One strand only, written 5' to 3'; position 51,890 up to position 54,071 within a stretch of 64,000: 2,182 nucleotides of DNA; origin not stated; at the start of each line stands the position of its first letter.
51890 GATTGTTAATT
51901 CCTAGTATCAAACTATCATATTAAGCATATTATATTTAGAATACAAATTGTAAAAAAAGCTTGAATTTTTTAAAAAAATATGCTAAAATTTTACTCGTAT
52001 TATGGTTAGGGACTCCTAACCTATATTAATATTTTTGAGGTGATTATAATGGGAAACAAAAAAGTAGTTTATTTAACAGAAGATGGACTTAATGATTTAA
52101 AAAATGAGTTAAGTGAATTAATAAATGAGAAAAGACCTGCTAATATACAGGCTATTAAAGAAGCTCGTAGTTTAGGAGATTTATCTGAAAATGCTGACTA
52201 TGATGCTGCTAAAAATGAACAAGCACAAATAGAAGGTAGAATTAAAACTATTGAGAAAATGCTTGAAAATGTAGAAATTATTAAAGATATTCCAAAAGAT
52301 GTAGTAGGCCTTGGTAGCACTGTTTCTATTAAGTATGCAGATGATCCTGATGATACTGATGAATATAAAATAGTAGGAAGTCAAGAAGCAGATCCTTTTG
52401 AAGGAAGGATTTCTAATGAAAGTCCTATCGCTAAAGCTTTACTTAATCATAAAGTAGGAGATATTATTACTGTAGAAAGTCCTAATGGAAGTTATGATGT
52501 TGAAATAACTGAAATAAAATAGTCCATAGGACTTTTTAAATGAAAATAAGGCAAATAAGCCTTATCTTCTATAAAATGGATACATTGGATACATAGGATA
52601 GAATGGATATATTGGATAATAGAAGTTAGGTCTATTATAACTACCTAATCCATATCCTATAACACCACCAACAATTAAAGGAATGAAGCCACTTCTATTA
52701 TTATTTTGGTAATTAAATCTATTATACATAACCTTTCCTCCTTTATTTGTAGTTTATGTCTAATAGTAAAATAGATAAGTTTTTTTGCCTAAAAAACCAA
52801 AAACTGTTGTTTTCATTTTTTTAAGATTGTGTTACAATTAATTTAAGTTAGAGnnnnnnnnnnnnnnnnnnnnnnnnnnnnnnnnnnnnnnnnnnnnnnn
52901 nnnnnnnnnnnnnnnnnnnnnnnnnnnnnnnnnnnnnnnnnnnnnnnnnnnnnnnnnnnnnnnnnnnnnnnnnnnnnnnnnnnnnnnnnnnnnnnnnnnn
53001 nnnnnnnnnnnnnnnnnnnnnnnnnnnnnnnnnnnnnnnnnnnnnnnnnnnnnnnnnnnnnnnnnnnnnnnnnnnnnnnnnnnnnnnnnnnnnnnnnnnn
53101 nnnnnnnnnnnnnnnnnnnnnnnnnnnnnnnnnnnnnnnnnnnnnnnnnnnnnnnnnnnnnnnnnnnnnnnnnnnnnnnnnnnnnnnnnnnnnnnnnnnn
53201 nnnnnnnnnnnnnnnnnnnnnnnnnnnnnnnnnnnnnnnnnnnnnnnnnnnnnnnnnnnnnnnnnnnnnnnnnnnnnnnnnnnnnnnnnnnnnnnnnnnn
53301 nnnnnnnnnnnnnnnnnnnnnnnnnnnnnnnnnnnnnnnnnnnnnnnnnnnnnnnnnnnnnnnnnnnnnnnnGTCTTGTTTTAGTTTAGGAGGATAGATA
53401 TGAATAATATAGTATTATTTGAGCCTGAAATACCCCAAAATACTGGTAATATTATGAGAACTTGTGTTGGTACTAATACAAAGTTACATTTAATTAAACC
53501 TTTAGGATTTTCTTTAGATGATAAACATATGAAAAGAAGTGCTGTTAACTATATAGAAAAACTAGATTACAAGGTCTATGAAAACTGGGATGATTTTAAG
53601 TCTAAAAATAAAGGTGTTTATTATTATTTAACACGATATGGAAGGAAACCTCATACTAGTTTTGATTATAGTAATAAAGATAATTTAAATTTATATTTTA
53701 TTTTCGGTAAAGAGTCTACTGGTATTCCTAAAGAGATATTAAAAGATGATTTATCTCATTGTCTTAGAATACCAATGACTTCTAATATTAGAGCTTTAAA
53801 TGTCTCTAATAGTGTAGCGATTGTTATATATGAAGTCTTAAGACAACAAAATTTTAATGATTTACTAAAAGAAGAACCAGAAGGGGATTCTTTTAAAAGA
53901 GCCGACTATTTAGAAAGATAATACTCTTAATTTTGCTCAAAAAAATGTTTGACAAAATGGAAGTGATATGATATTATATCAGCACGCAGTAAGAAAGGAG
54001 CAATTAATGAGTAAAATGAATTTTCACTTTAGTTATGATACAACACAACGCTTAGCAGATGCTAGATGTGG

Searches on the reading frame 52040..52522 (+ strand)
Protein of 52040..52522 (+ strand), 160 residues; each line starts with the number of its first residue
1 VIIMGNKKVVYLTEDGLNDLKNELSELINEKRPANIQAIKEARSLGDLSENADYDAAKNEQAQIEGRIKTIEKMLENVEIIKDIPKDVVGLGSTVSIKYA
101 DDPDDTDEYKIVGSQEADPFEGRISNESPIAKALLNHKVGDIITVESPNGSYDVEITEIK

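Call 68: search_protein_families(library=pfam, proteins=[window:52040-52522:+], max_evalue=0.001)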
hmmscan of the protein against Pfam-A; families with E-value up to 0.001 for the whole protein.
window:52040-52522:+ (160 aa): 2 families
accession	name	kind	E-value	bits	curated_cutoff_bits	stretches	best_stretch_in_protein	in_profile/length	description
PF03449.20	GreA_GreB_N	-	1.5e-28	99.2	24.5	1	10-80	1-71/71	Transcription elongation factor, N-terminal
PF01272.25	GreA_GreB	-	1.5e-25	89.4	26.9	1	85-160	2-76/77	Transcription elongation factor, GreA/GreB, C-term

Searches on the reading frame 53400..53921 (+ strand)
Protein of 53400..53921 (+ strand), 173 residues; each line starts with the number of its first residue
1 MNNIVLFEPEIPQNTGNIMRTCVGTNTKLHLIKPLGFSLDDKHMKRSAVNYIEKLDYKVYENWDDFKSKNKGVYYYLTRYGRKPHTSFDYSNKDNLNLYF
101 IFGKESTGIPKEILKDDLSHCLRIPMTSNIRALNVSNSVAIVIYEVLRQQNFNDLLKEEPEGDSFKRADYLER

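Call 68: search_protein_families(library=pfam, proteins=[window:53400-53921:+], max_evalue=0.001)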
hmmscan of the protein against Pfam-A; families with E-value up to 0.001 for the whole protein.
window:53400-53921:+ (173 aa): 1 family
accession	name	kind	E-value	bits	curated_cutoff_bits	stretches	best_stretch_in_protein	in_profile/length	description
PF00588.24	SpoU_methylase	-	2.7e-31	109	29.7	1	3-144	3-142/142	SpoU rRNA Methylase family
